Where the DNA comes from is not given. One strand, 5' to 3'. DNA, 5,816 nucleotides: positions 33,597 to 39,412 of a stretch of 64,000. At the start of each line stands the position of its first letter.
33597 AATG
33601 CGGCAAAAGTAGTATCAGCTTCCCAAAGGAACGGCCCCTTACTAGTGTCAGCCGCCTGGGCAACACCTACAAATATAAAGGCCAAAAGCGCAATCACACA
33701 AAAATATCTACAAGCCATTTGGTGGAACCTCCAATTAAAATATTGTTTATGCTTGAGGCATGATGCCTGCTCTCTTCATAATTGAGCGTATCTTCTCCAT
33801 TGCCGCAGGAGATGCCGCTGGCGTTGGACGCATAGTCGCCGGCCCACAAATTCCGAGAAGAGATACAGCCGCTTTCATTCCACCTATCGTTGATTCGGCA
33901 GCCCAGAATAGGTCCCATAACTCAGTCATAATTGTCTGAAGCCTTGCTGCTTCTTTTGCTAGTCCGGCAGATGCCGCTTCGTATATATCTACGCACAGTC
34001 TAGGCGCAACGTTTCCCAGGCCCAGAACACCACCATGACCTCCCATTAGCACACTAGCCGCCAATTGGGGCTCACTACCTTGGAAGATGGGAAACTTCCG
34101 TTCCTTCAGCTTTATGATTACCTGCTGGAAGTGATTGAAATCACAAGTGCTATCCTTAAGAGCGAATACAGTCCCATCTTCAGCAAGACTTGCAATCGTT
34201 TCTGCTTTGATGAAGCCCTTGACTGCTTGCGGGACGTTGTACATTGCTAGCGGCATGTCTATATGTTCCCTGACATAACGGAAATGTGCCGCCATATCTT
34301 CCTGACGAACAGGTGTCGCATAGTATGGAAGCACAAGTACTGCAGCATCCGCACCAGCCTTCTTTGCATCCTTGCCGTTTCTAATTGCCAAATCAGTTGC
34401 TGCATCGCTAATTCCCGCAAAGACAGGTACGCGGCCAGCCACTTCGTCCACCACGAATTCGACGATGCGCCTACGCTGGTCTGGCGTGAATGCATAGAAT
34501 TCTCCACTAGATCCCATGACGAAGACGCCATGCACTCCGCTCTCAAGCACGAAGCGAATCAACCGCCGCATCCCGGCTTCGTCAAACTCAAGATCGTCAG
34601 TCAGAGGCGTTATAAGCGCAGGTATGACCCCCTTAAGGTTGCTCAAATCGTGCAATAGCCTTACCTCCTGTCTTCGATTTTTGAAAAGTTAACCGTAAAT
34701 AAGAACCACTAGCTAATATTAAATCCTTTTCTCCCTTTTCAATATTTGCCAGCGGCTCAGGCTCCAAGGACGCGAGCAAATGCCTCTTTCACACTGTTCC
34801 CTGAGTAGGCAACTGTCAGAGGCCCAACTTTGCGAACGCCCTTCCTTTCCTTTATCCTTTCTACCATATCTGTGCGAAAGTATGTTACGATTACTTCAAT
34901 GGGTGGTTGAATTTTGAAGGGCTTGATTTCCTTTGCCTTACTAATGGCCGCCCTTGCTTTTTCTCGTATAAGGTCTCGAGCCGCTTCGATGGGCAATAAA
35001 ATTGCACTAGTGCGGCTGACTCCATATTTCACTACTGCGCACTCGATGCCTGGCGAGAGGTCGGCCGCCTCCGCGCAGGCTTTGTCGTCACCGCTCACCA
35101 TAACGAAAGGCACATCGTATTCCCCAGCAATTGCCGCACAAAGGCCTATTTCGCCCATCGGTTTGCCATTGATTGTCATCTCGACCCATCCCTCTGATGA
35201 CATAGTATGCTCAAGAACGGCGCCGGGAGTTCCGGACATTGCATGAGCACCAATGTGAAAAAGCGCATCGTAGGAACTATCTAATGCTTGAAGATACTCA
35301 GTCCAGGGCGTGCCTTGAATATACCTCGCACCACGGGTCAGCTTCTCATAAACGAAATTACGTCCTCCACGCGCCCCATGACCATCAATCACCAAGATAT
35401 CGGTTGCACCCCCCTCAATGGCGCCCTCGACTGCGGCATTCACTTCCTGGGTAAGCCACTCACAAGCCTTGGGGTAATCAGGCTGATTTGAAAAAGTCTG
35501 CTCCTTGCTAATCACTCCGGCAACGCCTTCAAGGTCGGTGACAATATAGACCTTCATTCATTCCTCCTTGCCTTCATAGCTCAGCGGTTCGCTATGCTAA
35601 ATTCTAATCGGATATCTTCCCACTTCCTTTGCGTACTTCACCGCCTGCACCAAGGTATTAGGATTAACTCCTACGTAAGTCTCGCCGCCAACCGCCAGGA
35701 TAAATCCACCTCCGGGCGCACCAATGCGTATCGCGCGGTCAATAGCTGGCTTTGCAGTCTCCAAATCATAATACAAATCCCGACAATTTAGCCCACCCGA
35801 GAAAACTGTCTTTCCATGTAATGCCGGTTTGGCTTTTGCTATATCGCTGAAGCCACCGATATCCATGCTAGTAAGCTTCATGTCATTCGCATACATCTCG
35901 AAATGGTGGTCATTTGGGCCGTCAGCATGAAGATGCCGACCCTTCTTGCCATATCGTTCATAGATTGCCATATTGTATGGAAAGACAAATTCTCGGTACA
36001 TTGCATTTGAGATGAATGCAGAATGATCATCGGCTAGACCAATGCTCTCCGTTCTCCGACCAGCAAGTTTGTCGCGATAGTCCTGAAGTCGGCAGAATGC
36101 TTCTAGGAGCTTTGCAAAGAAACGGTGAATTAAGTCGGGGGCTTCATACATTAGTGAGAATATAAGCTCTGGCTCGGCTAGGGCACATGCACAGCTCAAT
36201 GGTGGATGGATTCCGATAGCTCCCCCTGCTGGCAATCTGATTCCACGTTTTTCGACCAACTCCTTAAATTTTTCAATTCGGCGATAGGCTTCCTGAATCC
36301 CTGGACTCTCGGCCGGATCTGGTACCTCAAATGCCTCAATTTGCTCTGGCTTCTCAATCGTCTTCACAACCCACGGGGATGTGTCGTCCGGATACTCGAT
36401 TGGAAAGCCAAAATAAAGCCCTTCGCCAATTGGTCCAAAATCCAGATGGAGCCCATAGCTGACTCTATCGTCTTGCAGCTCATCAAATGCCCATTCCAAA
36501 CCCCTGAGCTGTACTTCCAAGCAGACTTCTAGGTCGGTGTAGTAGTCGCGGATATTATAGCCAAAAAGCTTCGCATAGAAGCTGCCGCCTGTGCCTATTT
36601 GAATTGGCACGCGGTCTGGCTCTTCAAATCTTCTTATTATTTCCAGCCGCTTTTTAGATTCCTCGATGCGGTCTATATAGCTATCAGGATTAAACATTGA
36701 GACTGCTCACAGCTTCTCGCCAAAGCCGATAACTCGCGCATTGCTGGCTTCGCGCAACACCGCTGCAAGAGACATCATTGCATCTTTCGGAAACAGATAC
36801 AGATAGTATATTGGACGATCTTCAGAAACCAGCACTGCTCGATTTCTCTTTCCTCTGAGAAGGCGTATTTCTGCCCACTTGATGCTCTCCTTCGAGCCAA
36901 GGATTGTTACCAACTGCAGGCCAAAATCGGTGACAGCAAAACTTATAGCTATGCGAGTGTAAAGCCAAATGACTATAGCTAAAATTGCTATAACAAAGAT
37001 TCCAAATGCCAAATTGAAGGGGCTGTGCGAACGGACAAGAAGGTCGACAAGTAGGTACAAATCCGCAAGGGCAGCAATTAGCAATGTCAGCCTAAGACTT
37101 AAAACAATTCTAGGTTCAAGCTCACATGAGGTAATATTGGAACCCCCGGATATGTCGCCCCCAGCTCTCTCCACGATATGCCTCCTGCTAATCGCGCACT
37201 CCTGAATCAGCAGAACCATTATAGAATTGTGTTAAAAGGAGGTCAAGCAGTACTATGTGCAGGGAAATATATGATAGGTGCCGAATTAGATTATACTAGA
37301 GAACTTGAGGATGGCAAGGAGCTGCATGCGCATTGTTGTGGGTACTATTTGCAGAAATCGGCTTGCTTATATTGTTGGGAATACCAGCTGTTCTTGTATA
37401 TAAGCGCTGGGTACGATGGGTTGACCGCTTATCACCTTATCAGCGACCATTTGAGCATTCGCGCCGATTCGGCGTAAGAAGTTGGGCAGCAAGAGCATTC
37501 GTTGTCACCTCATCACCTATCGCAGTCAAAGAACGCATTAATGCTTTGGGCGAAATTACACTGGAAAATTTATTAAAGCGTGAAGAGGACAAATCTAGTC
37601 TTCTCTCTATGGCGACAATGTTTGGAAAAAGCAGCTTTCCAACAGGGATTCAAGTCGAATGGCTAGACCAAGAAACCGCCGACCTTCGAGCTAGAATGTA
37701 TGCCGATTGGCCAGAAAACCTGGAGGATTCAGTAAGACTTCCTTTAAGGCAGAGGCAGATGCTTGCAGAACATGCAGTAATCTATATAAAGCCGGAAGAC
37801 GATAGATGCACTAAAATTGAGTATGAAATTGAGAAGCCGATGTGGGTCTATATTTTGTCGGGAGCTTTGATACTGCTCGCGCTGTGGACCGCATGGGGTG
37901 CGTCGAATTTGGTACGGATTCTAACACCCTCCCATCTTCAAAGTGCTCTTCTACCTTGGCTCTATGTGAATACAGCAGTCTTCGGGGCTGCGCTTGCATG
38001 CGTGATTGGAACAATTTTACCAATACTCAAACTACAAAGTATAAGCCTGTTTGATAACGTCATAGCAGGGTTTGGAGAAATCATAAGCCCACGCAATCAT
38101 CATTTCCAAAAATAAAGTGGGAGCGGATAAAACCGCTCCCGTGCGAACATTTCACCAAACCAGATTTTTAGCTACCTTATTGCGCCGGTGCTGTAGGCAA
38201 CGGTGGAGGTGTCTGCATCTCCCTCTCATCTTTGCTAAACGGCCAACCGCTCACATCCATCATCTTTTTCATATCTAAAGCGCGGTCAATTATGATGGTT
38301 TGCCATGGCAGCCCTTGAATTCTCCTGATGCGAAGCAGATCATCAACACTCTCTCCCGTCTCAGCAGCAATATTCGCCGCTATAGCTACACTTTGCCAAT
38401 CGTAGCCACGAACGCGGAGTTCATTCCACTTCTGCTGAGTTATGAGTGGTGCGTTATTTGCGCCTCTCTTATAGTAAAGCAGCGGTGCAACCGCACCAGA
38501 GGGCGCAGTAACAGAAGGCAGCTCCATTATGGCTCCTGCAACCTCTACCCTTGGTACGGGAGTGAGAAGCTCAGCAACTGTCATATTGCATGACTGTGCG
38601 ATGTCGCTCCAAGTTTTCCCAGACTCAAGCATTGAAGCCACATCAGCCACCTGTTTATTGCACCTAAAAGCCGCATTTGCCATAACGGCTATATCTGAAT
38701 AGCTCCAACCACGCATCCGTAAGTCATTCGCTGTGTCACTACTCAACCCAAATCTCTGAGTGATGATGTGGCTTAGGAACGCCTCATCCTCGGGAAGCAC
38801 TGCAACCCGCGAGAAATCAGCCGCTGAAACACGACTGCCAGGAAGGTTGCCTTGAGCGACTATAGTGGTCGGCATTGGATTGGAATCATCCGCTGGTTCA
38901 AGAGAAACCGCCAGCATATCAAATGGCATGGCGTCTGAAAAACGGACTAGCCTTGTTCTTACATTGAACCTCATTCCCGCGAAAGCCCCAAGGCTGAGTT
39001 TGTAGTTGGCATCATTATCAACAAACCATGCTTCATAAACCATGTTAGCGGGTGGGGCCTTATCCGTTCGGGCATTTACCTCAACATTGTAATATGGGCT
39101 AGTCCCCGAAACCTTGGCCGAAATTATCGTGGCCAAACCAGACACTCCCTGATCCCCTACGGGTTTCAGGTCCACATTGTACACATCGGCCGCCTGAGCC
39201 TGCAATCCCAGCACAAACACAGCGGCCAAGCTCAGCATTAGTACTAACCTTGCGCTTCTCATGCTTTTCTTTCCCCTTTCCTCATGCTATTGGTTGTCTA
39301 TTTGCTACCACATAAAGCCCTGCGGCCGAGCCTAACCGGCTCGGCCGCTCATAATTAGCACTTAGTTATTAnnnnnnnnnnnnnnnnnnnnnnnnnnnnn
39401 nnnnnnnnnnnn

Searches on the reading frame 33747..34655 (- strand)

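Call 84: search_protein_families(library=pfam, proteins=[window:33747-34655:-], max_evalue=0.0001)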
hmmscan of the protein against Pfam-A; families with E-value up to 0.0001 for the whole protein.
window:33747-34655:- (302 aa): 1 family
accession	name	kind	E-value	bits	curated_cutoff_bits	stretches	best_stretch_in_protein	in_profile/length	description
PF00701.28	DHDPS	-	4.4e-54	183.6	22.1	1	7-292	2-285/289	Dihydrodipicolinate synthetase family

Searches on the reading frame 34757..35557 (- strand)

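Call 84: search_protein_families(library=pfam, proteins=[window:34757-35557:-], max_evalue=0.0001)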
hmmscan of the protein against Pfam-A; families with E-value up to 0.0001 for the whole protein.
window:34757-35557:- (266 aa): 1 family
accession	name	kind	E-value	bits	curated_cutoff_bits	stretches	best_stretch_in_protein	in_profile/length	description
PF04951.18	Peptidase_M55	-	3.1e-81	273.1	25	1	1-261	1-260/264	D-aminopeptidase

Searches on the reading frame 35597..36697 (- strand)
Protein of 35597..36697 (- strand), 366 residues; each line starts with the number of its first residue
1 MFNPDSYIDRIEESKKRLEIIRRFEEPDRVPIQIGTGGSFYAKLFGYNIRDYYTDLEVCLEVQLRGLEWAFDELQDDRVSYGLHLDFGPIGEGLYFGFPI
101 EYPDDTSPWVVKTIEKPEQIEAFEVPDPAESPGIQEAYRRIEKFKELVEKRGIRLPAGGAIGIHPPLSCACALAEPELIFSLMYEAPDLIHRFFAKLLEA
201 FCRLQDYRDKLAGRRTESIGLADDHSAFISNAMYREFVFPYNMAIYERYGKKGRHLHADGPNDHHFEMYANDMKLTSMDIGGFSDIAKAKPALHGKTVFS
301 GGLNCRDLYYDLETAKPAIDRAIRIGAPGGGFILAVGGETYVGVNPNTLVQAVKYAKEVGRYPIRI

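Call 84: search_protein_families(library=pfam, proteins=[window:35597-36697:-], max_evalue=0.0001)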
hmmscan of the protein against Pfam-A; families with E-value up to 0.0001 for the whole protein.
window:35597-36697:- (366 aa): 1 family
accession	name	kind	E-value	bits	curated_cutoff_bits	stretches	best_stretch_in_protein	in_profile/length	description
PF01208.23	URO-D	-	4.5e-23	82.2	23.9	1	19-358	7-345/346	Uroporphyrinogen decarboxylase (URO-D)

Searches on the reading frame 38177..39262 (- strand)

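Call 84: search_protein_families(library=pfam, proteins=[window:38177-39262:-], max_evalue=0.0001)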
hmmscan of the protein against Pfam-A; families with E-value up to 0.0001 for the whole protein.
window:38177-39262:- (361 aa): 1 family
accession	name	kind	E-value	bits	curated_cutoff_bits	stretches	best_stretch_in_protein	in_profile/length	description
PF10099.14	RskA_C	-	1.4e-08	35.5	29.4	1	62-132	63-132/135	Anti-sigma-K factor rskA, C-terminal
